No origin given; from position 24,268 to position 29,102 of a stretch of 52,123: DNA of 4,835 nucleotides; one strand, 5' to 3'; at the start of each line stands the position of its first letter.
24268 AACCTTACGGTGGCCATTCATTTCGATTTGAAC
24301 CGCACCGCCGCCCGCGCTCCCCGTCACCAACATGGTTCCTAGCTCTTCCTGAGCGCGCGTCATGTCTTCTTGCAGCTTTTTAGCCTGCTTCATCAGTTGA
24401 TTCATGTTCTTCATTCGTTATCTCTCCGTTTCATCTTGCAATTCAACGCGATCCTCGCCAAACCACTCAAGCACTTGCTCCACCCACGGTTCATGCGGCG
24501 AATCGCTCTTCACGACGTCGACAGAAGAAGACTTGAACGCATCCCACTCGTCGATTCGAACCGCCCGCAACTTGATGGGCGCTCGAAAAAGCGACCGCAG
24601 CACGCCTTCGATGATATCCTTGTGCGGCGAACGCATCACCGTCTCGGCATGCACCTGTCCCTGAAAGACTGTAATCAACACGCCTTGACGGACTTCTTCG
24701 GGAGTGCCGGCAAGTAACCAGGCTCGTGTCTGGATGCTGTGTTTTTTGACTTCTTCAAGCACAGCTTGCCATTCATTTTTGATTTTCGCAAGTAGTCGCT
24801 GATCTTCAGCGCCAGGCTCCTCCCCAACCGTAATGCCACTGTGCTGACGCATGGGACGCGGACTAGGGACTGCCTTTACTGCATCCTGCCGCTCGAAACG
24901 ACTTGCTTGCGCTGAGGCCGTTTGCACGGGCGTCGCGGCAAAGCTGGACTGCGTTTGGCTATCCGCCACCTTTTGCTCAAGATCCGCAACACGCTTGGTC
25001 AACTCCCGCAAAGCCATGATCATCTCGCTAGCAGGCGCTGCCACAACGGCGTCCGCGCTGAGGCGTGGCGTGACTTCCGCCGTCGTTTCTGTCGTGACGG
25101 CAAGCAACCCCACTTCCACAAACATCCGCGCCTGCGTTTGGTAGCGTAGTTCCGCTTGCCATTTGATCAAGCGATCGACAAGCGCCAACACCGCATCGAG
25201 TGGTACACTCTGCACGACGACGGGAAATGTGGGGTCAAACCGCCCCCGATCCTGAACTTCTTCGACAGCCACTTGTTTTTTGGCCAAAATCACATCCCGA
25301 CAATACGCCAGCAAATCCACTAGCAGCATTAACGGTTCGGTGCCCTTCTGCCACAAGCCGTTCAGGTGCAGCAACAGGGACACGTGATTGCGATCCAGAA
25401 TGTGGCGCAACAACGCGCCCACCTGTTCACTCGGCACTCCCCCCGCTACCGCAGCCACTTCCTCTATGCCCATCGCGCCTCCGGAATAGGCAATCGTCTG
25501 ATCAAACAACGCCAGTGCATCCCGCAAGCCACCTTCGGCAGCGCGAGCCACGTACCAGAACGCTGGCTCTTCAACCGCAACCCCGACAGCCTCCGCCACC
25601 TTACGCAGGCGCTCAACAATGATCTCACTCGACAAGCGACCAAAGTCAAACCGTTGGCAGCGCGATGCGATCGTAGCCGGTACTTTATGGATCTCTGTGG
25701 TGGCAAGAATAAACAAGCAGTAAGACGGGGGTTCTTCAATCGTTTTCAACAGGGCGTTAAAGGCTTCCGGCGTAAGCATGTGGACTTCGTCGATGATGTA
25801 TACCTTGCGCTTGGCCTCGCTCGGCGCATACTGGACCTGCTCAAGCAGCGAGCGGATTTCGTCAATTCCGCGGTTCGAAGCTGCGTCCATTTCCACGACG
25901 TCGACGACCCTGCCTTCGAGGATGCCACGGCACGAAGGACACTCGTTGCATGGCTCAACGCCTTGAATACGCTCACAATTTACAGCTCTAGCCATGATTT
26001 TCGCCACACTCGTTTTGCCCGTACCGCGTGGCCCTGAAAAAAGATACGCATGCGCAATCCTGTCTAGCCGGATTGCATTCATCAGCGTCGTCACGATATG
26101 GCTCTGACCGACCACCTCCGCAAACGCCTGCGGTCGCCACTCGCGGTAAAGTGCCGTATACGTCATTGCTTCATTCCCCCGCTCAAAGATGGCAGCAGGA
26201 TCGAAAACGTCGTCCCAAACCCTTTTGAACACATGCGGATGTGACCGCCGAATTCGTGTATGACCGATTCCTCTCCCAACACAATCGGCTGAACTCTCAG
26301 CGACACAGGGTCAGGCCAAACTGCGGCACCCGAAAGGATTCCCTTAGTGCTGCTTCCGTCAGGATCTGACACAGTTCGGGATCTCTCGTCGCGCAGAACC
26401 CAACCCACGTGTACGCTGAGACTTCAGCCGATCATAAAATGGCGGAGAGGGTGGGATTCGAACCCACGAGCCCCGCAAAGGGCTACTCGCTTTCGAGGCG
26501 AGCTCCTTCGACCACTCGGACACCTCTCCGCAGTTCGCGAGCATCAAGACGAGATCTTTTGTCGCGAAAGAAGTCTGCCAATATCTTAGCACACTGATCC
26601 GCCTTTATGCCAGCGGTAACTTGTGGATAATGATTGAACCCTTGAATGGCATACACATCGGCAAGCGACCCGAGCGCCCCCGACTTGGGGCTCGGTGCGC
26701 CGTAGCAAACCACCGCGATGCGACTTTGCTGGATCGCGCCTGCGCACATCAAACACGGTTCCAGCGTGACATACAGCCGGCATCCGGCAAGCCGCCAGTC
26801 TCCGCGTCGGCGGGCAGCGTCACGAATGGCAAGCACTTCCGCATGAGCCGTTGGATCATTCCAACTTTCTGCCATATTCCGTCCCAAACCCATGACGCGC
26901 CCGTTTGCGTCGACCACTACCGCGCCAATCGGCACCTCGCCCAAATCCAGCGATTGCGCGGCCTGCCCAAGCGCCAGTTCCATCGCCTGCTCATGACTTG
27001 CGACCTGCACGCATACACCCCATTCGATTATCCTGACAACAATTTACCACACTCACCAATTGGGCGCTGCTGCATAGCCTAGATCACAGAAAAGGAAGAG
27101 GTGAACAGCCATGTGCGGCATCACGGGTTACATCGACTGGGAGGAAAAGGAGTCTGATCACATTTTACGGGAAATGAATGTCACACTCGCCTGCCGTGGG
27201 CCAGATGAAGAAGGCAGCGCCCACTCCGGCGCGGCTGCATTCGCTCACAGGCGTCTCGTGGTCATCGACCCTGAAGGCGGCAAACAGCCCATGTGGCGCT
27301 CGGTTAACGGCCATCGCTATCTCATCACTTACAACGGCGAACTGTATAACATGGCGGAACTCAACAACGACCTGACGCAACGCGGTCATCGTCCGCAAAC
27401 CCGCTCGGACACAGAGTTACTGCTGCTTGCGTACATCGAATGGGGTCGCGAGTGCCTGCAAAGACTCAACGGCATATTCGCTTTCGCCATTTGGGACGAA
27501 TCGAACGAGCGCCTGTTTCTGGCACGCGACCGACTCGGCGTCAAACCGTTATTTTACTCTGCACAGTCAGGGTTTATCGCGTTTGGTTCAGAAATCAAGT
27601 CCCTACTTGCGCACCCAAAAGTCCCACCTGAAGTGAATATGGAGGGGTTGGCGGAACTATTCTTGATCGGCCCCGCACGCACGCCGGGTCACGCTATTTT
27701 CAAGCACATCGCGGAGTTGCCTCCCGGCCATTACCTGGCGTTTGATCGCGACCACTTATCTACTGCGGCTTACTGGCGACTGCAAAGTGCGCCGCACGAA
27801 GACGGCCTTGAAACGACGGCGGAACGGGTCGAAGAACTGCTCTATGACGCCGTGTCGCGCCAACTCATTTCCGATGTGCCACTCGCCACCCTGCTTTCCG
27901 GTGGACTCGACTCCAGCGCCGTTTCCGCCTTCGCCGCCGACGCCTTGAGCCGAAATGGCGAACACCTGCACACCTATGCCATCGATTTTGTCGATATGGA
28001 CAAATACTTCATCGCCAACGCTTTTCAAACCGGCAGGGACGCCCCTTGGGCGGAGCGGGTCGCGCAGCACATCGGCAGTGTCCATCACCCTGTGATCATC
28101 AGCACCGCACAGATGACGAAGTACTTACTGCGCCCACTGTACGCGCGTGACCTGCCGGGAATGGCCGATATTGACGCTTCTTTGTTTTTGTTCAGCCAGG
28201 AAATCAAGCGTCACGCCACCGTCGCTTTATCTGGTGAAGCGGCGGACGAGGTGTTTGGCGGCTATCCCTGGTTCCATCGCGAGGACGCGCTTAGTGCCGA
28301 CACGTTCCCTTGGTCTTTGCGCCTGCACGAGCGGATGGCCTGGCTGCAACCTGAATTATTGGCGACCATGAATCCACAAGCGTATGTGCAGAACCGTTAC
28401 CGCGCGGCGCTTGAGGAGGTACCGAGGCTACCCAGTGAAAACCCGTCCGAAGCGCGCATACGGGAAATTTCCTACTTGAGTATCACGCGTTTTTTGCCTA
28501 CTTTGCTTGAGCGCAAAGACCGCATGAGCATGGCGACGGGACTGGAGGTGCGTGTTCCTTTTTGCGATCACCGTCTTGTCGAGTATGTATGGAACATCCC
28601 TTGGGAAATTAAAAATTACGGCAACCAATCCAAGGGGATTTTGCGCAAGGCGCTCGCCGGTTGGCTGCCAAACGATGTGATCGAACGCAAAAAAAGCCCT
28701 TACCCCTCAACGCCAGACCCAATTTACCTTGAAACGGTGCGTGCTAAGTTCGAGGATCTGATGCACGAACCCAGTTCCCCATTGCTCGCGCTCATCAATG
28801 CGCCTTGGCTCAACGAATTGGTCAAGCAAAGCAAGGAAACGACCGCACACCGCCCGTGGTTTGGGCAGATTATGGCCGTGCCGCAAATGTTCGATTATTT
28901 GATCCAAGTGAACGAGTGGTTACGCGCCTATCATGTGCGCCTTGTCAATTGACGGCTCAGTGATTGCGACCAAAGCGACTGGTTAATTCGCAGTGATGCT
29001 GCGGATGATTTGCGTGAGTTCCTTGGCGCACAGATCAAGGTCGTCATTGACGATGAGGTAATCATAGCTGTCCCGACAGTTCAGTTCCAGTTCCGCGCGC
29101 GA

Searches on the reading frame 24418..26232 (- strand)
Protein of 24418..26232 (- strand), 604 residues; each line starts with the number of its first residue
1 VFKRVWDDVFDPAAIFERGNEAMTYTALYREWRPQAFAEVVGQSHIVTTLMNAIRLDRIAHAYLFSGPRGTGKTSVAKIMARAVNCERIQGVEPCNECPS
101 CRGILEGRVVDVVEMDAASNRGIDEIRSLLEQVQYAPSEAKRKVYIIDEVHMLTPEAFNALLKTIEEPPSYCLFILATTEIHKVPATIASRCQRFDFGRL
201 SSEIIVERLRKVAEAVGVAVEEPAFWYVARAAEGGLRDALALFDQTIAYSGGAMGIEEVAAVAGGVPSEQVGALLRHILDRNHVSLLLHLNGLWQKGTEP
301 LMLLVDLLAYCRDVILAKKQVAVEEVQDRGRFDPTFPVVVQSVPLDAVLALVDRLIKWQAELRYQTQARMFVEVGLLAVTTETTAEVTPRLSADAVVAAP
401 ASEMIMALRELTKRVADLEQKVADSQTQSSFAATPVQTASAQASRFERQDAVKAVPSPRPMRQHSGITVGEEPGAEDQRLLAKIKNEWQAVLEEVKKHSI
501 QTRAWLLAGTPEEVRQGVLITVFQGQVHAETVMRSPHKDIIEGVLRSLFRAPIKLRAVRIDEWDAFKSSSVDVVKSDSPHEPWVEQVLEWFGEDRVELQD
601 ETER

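Call 61: search_protein_families(library=pfam, proteins=[window:24418-26232:-], max_evalue=0.00001)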
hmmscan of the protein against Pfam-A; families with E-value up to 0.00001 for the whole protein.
window:24418-26232:- (604 aa): 7 families
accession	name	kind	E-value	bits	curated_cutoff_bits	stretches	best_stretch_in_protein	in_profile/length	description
PF13177.12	DNA_pol3_delta2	-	2.1e-46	158.3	27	1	43-199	2-159/161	DNA polymerase III, delta subunit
PF22608.2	DNAX_ATPase_lid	-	8.4e-15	54.7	27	1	205-252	2-49/49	DNA polymerase III clamp loader subunit, ATPase lid domain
PF00004.35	AAA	-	1.2e-13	52.1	21.2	1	64-195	2-126/131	ATPase family associated with various cellular activities (AAA)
PF13401.12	AAA_22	-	3.2e-07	31.1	27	1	64-166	9-109/130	AAA domain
PF20964.2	DnaX_C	-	8.3e-07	29.4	26.2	1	481-554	9-82/113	DNA polymerase III subunit tau, C-terminal domain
PF07728.20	AAA_5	-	1.3e-06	28.9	22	0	64-167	3-92/139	AAA domain (dynein-related subfamily)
PF05496.18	RuvB_N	-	4.2e-06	27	27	0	33-89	2-62/159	Holliday junction DNA helicase RuvB P-loop domain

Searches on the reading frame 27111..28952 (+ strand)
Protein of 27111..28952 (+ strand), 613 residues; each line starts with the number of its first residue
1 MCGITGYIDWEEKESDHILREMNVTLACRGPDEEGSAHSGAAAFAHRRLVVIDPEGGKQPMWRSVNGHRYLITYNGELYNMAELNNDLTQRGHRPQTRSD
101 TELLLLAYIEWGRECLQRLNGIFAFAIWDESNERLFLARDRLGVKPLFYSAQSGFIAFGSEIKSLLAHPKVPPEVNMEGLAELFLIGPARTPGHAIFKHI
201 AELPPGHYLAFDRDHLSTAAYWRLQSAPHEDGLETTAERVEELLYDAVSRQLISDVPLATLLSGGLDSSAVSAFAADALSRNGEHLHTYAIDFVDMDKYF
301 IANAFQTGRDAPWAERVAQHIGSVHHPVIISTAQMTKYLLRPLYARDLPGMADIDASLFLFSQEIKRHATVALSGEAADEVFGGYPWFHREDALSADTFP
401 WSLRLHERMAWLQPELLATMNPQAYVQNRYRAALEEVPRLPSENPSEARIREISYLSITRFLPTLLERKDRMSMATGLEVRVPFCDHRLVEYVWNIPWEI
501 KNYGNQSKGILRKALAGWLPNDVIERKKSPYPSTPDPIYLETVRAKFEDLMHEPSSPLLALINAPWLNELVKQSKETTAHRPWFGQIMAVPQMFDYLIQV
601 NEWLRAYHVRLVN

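Call 61: search_protein_families(library=pfam, proteins=[window:27111-28952:+], max_evalue=0.00001)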
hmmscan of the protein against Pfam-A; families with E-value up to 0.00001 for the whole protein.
window:27111-28952:+ (613 aa): 3 families
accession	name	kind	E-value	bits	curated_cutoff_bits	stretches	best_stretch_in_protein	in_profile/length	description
PF00733.27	Asn_synthase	-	2.5e-97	327.2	21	1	240-604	2-353/354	Asparagine synthase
PF13537.11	GATase_7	-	1.8e-44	151.1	25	1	46-167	1-123/123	Glutamine amidotransferase domain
PF13522.11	GATase_6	-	1.1e-39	135.9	27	1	31-161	1-130/130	Glutamine amidotransferase domain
